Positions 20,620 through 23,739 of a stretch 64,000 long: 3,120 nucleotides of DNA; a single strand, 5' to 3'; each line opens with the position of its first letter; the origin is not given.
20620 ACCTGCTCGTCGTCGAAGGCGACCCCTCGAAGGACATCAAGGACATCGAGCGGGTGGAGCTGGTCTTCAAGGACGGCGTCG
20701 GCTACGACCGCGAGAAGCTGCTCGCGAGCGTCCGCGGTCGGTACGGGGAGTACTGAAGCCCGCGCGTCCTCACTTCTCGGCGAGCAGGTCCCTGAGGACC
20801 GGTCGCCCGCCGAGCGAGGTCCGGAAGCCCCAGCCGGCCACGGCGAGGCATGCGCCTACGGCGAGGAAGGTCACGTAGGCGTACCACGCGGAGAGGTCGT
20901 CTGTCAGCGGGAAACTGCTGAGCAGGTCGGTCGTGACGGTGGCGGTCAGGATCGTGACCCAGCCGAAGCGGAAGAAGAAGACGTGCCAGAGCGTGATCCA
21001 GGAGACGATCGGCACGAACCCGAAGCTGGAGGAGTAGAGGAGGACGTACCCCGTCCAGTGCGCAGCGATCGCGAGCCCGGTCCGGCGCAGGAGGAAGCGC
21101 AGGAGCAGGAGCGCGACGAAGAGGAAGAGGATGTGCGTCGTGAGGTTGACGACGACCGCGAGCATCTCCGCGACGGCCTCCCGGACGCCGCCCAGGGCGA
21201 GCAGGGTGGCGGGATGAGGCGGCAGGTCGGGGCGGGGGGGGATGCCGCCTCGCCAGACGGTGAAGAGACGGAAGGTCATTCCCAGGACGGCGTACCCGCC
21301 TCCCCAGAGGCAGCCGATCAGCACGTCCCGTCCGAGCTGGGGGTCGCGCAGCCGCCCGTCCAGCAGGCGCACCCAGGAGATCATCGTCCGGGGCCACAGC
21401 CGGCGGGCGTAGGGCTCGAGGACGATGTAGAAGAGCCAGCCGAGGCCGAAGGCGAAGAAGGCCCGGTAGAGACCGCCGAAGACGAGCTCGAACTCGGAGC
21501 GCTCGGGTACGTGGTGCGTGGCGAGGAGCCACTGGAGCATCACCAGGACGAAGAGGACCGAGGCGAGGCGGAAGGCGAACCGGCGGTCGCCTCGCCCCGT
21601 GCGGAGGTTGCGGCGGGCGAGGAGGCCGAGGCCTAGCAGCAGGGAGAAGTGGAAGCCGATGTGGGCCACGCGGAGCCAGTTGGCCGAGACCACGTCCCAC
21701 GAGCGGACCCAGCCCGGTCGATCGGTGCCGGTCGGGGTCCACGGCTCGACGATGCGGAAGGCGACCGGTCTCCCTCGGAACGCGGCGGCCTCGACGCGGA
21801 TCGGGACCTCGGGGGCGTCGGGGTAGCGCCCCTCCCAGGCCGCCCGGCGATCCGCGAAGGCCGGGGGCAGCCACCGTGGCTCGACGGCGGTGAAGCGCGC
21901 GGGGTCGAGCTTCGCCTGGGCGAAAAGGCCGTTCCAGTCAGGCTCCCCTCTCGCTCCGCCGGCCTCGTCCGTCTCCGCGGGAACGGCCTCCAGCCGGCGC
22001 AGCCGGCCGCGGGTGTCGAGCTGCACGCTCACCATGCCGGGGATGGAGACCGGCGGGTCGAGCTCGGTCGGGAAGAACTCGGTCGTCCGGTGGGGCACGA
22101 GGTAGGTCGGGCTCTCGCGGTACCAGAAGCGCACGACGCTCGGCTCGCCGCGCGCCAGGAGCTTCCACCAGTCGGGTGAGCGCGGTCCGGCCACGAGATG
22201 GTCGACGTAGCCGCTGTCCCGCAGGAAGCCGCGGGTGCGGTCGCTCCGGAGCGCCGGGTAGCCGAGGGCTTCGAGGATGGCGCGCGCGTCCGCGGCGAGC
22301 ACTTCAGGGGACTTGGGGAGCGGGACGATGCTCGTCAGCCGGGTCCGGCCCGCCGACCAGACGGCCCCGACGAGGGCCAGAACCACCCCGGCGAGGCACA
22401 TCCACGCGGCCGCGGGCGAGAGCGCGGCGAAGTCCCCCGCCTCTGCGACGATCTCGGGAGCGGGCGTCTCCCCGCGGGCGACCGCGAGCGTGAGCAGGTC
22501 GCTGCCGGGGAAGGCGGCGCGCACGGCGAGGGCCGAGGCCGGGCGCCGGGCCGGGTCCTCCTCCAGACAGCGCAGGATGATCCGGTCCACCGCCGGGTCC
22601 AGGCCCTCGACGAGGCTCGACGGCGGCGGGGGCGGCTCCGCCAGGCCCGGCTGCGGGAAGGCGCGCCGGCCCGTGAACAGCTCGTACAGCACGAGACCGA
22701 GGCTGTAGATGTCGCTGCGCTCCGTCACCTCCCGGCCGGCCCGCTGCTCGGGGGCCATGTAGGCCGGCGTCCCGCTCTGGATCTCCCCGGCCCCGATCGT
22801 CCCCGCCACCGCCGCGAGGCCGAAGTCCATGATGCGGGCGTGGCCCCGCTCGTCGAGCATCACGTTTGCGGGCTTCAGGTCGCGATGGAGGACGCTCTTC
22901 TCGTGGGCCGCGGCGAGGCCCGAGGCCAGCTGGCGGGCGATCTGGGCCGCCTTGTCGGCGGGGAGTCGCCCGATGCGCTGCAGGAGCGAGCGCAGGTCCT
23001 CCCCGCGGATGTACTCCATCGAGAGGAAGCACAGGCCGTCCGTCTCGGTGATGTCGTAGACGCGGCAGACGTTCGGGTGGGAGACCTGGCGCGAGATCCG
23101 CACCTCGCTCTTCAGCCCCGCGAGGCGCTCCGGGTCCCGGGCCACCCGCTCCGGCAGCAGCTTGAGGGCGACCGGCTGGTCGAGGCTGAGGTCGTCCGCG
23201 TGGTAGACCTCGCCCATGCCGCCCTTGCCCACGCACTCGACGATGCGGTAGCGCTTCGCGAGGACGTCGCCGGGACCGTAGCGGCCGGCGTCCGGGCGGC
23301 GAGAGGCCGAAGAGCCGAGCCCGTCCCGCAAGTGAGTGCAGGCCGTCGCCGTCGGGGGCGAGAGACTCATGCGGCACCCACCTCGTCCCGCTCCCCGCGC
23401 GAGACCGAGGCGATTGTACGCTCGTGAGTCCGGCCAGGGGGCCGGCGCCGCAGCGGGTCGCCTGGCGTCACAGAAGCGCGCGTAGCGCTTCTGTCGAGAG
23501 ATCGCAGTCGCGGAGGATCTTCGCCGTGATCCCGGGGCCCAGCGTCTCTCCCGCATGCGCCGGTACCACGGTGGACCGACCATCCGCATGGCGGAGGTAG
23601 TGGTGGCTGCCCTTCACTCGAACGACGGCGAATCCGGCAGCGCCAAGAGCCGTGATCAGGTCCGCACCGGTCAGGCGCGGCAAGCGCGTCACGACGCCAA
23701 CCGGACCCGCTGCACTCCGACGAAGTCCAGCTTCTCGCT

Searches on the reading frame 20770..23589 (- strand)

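Call 86: search_protein_families(library=pfam, max_evalue=0.0001, proteins=[window:20770-23589:-])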
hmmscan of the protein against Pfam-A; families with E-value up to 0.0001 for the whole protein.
window:20770-23589:- (939 aa): 3 families
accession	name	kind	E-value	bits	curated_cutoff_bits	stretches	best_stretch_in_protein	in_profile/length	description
PF00069.31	Pkinase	-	5.3e-49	167.4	31.7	1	114-351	1-253/263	Protein kinase domain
PF07714.23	PK_Tyr_Ser-Thr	-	4.3e-32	111.9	23.1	1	116-350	3-249/258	Protein tyrosine and serine/threonine kinase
PF01636.29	APH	-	3.2e-06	27.5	23.2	0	212-261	148-199/239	Phosphotransferase enzyme family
